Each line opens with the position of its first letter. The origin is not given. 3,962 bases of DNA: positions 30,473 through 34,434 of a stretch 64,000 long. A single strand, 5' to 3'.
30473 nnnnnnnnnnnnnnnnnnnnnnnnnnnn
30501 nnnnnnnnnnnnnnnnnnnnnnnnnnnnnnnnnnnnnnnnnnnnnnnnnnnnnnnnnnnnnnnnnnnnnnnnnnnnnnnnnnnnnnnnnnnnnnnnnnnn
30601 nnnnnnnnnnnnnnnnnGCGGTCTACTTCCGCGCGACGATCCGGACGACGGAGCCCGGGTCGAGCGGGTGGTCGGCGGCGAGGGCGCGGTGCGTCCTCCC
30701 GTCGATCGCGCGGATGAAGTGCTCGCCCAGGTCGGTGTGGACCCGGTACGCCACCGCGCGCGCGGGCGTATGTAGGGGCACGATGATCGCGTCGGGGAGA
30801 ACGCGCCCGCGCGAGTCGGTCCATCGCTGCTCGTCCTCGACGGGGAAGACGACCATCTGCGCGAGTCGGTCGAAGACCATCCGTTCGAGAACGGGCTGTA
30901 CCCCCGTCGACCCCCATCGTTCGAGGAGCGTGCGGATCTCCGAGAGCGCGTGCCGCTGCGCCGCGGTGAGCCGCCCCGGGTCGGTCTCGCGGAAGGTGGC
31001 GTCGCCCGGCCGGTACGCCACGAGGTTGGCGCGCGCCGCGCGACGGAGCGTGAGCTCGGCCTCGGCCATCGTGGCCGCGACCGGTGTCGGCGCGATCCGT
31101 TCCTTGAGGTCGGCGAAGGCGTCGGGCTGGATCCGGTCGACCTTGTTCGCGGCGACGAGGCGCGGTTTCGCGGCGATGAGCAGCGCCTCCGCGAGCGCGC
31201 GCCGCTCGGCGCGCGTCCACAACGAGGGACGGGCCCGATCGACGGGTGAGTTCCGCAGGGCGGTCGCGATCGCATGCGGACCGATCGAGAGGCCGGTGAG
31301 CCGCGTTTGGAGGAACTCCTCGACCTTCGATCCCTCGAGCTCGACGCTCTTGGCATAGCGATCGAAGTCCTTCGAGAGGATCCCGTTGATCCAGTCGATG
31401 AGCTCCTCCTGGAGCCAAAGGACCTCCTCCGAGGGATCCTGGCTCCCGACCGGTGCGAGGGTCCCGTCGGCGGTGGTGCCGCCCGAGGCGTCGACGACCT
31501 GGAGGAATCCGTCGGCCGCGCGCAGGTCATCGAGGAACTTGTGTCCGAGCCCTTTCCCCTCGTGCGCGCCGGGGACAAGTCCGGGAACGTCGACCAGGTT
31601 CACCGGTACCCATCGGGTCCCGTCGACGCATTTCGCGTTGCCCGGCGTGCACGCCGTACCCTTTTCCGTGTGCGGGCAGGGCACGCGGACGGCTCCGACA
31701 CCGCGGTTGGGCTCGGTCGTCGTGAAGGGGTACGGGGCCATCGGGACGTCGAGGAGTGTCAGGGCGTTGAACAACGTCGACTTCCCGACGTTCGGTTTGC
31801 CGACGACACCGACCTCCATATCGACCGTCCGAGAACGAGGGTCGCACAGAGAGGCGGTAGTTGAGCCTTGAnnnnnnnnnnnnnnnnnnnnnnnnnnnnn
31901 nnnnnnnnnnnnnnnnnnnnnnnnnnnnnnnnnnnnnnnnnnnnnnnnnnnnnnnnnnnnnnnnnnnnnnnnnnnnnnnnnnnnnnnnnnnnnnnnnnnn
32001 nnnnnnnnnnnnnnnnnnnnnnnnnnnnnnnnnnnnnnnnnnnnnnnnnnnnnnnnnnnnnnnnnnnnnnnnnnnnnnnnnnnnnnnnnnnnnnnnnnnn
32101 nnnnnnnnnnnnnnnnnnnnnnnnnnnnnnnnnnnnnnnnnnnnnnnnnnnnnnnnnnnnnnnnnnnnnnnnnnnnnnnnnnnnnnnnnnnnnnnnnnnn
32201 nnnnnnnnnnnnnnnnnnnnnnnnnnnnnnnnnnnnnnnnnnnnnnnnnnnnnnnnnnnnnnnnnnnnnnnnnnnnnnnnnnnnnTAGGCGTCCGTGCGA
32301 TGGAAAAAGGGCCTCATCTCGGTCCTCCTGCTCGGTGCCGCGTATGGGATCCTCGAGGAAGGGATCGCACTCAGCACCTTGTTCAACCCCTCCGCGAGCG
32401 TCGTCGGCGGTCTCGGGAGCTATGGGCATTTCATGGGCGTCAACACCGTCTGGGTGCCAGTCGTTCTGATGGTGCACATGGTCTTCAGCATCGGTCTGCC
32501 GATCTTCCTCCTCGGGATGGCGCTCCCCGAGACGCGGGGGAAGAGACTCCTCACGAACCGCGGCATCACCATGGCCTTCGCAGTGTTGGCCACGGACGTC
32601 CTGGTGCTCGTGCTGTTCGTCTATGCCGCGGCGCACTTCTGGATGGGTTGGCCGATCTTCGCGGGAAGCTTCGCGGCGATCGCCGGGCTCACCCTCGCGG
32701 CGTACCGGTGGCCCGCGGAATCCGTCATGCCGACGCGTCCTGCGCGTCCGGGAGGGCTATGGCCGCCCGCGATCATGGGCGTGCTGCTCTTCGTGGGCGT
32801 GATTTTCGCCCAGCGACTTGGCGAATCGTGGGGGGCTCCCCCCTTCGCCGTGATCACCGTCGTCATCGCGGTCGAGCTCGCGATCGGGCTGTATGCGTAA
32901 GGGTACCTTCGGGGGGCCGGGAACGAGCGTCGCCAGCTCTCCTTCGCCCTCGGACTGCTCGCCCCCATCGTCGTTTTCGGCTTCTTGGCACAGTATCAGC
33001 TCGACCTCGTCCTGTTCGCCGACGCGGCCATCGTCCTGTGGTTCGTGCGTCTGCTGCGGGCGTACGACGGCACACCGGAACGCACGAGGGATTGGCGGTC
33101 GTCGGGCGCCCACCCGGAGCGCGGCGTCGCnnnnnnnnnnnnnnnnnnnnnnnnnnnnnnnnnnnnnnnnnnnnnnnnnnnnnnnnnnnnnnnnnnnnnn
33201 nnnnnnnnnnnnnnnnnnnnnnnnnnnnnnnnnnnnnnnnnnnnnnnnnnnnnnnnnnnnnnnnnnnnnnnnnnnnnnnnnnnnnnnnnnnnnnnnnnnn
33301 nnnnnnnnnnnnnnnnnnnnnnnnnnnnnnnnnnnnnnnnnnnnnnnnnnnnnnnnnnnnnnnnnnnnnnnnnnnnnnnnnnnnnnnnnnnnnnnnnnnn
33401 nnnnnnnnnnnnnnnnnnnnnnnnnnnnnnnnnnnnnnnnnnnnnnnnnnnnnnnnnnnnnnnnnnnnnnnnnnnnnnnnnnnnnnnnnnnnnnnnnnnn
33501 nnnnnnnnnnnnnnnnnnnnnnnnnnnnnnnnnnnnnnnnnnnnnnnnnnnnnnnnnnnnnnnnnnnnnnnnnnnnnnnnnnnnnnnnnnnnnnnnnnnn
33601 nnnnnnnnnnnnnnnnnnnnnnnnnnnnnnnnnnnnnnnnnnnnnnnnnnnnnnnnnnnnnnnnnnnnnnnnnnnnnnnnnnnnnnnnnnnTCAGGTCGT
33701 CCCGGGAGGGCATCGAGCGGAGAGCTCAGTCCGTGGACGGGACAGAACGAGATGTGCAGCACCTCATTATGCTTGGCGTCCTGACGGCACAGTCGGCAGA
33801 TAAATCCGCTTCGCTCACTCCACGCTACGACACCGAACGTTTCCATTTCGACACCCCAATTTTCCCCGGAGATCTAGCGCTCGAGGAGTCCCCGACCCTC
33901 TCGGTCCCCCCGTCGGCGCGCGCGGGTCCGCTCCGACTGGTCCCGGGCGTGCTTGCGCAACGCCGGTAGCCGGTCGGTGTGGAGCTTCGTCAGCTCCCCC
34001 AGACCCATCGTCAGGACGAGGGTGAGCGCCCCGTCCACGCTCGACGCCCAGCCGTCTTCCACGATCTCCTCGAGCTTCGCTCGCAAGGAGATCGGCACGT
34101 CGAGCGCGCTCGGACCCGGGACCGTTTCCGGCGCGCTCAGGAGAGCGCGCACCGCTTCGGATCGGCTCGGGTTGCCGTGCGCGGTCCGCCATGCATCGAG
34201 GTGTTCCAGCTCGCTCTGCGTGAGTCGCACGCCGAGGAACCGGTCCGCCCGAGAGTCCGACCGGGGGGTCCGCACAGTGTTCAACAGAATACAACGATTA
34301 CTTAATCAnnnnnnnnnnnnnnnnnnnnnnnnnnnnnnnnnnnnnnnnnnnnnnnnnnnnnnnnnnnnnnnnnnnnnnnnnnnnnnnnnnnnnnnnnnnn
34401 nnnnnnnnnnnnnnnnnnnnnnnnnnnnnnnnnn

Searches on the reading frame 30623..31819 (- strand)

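Call 3: search_protein_families(library=pfam, proteins=[window:30623-31819:-], max_evalue=0.01)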
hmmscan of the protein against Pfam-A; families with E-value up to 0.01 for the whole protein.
window:30623-31819:- (398 aa): 6 families
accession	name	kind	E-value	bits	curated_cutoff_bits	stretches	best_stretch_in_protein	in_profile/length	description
PF08438.16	YGR210-like_G4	-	1.7e-27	96.5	24.7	1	223-329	1-108/108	Obg-like GTPase YGR210-like, G4 motif-containing domain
PF01926.29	MMR_HSR1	-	3.2e-19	69.6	21.9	1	2-122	1-97/113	50S ribosome-binding GTPase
PF02421.24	FeoB_N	-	2.1e-06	27.8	27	1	2-40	2-40/156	Ferrous iron transport protein B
PF02824.27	TGS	-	5.4e-05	23.6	22.2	1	342-395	6-59/60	TGS domain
PF00009.33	GTP_EFTU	-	0.0018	18.3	26.5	0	2-116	5-107/188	Elongation factor Tu GTP binding domain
PF00350.29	Dynamin_N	-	0.0033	17.9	27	0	3-33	1-32/168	Dynamin family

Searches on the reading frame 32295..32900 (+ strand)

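Call 3: search_protein_families(library=pfam, proteins=[window:32295-32900:+], max_evalue=0.01)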
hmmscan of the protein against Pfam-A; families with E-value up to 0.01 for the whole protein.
window:32295-32900:+ (201 aa): 0 families

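Call 83: search_protein_families(library=pfam, proteins=[window:32295-32900:+], max_evalue=10)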
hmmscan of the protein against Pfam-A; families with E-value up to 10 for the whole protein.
window:32295-32900:+ (201 aa): 1 family
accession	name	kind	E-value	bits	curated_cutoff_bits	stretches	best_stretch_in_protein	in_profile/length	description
PF13194.11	DUF4010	-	0.12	12.5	30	1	87-189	56-159/210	Domain of unknown function (DUF4010)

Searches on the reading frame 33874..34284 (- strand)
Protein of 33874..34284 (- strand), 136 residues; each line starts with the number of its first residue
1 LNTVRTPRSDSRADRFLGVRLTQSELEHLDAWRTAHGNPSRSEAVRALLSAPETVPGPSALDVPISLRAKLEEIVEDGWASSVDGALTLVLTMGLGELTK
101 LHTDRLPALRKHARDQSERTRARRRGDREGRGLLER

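Call 3: search_protein_families(library=pfam, proteins=[window:33874-34284:-], max_evalue=0.01)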
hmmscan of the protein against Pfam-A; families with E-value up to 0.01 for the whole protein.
window:33874-34284:- (136 aa): 1 family
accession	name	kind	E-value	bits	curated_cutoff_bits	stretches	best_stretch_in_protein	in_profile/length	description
PF01402.27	RHH_1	-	0.0033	17.8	20.5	0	18-50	3-34/39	Ribbon-helix-helix protein, copG family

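Call 82: search_protein_families(library=ncbifam, proteins=[window:33874-34284:-], max_evalue=0.01)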
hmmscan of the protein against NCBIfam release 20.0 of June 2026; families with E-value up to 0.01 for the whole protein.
window:33874-34284:- (136 aa): 0 families
